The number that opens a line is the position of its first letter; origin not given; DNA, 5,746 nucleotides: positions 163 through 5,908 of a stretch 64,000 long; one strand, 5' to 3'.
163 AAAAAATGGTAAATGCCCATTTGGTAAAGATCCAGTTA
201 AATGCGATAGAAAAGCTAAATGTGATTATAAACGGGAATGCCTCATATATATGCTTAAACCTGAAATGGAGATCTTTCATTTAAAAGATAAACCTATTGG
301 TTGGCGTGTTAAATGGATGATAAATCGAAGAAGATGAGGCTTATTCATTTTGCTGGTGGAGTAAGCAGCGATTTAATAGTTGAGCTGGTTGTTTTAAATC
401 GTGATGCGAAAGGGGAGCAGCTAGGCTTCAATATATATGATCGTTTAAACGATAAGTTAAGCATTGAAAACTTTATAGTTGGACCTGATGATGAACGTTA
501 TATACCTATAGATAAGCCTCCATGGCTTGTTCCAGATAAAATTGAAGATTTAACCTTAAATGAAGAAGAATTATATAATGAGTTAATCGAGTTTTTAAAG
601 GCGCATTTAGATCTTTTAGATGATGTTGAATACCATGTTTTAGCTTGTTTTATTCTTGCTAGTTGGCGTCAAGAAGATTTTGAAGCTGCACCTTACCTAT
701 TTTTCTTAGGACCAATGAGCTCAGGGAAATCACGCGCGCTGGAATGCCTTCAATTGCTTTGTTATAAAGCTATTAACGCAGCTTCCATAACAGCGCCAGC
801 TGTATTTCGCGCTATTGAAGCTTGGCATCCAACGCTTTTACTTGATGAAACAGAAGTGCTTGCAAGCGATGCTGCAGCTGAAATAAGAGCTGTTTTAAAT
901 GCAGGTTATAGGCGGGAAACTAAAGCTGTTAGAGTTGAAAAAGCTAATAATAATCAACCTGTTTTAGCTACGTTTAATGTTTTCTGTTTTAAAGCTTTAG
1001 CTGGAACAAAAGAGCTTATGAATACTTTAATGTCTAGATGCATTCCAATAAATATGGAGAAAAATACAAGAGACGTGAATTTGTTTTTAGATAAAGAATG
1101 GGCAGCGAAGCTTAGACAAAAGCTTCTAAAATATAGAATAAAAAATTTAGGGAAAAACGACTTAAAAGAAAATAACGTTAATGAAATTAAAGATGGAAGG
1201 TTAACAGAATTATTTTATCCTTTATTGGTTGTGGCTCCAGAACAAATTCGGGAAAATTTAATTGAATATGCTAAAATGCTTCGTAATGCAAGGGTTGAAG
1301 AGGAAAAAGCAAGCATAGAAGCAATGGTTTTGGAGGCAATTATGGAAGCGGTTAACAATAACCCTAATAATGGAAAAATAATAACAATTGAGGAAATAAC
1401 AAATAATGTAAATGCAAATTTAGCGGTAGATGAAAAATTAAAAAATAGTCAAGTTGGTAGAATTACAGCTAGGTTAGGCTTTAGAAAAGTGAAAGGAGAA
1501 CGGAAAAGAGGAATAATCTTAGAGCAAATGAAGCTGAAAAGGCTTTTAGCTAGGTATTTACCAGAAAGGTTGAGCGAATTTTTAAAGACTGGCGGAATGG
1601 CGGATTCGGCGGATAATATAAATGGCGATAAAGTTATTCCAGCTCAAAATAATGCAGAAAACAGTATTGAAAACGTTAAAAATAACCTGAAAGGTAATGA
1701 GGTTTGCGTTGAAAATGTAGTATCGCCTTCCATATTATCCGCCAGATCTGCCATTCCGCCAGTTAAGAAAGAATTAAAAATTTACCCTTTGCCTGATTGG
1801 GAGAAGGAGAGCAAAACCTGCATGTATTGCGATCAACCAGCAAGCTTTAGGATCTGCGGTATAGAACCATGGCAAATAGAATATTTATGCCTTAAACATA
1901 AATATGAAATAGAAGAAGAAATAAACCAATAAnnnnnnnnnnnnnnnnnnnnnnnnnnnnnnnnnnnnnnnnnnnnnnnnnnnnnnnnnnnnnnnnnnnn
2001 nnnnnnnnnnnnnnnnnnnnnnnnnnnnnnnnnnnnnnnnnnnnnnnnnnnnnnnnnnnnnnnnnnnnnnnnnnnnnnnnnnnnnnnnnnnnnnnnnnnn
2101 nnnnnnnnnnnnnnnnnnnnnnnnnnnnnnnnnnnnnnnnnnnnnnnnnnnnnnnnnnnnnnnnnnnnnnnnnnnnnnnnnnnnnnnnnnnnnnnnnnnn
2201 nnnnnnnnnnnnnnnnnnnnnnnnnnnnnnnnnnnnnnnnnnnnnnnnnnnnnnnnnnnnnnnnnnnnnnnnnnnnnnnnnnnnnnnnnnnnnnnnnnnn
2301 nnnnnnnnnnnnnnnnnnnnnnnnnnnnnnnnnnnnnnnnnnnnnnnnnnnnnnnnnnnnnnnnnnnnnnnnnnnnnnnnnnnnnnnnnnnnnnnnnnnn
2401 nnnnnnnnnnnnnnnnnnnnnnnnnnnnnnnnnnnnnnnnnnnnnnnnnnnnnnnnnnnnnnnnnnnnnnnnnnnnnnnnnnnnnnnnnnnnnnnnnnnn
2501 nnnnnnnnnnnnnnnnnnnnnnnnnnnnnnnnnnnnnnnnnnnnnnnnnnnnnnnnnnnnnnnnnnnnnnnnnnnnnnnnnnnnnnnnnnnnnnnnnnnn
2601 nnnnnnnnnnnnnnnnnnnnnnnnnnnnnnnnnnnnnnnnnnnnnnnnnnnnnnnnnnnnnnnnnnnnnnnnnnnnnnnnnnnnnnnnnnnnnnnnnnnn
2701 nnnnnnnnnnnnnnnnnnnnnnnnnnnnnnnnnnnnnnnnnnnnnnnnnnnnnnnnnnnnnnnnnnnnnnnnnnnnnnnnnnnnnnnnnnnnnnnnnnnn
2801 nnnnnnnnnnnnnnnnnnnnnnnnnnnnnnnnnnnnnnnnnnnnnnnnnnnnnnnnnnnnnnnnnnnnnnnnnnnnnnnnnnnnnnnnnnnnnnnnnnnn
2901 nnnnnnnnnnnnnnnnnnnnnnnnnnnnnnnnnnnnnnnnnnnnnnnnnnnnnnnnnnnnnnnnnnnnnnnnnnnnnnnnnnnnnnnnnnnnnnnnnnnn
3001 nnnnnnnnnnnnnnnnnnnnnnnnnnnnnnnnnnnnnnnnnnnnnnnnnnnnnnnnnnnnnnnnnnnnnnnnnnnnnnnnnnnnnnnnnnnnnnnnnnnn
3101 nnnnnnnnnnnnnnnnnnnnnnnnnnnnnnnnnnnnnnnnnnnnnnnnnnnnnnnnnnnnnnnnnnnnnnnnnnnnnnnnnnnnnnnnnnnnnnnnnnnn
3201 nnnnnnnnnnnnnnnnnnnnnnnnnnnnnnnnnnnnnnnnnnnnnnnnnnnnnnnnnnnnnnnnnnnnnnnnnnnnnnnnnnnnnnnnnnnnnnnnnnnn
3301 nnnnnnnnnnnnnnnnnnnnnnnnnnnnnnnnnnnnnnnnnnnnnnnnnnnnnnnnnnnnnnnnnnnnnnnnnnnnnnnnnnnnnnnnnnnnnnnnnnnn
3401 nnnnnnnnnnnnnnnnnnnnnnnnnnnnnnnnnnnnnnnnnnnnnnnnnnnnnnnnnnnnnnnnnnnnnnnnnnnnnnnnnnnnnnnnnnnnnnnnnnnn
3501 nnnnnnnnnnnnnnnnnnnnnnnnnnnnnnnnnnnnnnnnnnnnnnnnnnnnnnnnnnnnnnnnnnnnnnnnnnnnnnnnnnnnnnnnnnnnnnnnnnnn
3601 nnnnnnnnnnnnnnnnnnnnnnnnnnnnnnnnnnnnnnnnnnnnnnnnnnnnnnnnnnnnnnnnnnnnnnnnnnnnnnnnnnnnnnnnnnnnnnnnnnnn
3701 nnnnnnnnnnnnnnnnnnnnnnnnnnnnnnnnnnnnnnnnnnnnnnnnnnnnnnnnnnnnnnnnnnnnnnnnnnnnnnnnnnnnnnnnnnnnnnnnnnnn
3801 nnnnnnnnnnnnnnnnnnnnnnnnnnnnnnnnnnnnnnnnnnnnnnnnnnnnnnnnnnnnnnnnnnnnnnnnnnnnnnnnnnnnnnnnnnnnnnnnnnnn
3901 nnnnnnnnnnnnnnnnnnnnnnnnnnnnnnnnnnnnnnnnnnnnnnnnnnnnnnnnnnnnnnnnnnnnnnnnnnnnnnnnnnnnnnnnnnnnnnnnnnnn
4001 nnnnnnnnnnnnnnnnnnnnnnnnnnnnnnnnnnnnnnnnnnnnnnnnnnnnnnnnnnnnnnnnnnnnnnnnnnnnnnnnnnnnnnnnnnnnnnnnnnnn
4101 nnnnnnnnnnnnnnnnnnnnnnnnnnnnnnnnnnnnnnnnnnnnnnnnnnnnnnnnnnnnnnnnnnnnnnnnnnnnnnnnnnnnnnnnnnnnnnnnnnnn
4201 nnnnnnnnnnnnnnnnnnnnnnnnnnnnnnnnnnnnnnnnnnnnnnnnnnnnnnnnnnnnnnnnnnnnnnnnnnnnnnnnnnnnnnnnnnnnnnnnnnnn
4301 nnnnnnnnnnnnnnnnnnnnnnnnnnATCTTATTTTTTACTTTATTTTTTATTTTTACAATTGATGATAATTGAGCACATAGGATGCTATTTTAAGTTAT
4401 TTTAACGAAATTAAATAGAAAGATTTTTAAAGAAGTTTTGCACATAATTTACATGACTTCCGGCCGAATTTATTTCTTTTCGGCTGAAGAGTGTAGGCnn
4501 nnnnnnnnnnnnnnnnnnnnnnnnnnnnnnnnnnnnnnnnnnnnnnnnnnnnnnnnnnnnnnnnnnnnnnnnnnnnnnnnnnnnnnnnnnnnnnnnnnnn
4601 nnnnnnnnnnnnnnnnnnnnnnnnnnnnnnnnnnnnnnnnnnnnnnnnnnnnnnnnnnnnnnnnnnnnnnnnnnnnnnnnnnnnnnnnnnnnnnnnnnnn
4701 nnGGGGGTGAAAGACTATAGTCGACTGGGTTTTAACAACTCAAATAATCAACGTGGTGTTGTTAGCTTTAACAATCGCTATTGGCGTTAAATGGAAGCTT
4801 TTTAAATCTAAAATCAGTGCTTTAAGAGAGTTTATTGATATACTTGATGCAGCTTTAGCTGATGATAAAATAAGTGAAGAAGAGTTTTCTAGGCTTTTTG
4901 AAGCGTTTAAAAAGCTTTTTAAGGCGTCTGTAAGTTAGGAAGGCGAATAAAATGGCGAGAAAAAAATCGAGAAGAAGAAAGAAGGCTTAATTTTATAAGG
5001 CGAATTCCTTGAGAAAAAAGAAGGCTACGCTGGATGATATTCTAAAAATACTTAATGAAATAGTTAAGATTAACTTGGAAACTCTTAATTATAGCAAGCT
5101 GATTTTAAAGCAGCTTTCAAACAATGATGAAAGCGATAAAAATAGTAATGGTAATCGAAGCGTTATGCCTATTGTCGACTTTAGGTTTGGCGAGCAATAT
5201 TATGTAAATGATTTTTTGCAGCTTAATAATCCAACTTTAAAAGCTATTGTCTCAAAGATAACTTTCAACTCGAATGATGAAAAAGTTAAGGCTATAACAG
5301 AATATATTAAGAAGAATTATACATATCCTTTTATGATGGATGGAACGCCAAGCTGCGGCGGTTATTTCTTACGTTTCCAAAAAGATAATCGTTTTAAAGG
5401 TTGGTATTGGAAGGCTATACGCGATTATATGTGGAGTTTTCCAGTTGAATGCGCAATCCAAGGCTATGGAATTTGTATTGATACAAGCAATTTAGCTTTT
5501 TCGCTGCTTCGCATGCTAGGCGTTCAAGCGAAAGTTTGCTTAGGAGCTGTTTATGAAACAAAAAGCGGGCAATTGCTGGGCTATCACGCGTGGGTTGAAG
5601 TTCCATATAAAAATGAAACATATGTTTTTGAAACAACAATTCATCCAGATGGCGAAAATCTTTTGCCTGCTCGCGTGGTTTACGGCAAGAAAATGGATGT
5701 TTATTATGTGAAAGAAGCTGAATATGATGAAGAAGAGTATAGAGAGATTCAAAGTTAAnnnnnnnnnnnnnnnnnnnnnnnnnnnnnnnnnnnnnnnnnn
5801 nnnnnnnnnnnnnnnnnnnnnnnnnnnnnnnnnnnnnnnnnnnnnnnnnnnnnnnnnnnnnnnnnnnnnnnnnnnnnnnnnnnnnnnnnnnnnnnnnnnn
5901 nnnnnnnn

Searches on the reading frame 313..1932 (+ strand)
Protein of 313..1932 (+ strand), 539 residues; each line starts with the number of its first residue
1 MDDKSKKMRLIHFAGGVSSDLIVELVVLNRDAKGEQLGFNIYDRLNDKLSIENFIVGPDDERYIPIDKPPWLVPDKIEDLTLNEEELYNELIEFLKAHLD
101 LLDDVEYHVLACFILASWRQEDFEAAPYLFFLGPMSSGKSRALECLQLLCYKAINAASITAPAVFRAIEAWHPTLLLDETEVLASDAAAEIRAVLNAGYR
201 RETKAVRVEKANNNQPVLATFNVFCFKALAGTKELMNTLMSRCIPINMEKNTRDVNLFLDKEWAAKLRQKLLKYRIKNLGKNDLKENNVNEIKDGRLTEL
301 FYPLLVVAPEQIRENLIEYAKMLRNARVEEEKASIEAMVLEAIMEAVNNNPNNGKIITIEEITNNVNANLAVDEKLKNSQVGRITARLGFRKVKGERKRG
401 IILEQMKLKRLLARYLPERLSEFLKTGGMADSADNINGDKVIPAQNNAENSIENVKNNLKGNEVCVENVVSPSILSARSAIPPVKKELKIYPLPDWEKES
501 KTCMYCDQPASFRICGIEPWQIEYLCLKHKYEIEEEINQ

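Call 20: search_protein_families(library=pfam, proteins=[window:313-1932:+], max_evalue=0.01)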
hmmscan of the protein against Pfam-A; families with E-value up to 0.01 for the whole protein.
window:313-1932:+ (539 aa): 1 family
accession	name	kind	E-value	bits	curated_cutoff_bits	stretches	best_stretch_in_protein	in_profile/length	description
PF14116.11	YyzF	-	0.0083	16.6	27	0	490-514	23-47/48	YyzF-like protein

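Call 82: find_encoding_contigs(protein=window:313-1932:+, flank=10000, max_places=3)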
Protein window:313-1932:+ (539 aa): 4 contigs read that carry it; 3 places shown.
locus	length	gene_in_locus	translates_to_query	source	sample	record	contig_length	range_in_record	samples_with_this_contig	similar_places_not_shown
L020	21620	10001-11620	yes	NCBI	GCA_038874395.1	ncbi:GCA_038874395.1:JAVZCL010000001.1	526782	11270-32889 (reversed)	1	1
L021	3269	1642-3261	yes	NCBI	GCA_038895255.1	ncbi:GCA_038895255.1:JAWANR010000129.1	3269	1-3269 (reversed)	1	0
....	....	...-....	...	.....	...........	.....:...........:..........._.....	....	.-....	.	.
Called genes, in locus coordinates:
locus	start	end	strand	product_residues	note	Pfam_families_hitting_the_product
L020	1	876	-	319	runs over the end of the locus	PF00535:Glycos_transf_2, PF10111:Glyco_tranf_2_2 (faint)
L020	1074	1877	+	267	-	PF00535:Glycos_transf_2, PF10111:Glyco_tranf_2_2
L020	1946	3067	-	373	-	PF13439:Glyco_transf_4, PF13524:Glyco_trans_1_2 (faint), PF00534:Glycos_transf_1, PF13692:Glyco_trans_1_4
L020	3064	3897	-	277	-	PF00535:Glycos_transf_2, PF10111:Glyco_tranf_2_2, PF13641:Glyco_tranf_2_3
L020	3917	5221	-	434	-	-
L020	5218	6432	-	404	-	PF06728:PIG-U (weak)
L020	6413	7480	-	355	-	PF00534:Glycos_transf_1, PF13692:Glyco_trans_1_4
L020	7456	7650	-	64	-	-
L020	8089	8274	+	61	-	-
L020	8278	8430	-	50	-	-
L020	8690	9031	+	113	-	-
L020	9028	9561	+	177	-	PF00352:TBP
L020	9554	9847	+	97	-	-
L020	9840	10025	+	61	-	-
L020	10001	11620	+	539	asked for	-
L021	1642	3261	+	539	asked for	-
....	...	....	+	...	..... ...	-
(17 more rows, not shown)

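Call 88: search_protein_families(library=phrogs, proteins=[window:313-1932:+], max_evalue=0.001)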
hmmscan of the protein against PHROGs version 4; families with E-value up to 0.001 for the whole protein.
window:313-1932:+ (539 aa): 0 families

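Call 98: search_solved_structures(query=window:313-1932:+, max_evalue=1)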
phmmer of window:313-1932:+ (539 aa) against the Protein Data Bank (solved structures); distinct sequences matched with E-value up to 1: 0.

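Call 99: search_protein_families(library=ncbifam, proteins=[window:313-1932:+], max_evalue=0.01)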
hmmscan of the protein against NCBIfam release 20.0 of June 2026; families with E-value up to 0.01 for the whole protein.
window:313-1932:+ (539 aa): 0 families

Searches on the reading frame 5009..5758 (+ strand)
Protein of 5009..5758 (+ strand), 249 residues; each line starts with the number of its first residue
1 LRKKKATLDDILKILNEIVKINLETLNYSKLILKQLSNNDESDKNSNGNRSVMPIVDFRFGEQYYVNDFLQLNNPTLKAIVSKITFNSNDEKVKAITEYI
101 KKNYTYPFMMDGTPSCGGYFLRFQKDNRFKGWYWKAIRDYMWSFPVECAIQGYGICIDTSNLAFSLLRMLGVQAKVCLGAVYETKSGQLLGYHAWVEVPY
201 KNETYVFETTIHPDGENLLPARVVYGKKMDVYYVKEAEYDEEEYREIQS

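Call 20: search_protein_families(library=pfam, proteins=[window:5009-5758:+], max_evalue=0.01)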
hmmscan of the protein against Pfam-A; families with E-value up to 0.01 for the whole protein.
window:5009-5758:+ (249 aa): 3 families
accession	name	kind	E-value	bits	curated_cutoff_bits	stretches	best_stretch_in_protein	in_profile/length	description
PF01841.26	Transglut_core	-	1.1e-11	45.4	23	1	148-205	46-103/108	Transglutaminase-like superfamily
PF13471.12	Transglut_core3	-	0.00029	21.2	26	1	155-198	57-97/117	Transglutaminase-like superfamily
PF04473.18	DUF553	-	0.00084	19.3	20.5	1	77-209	3-113/140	Transglutaminase-like domain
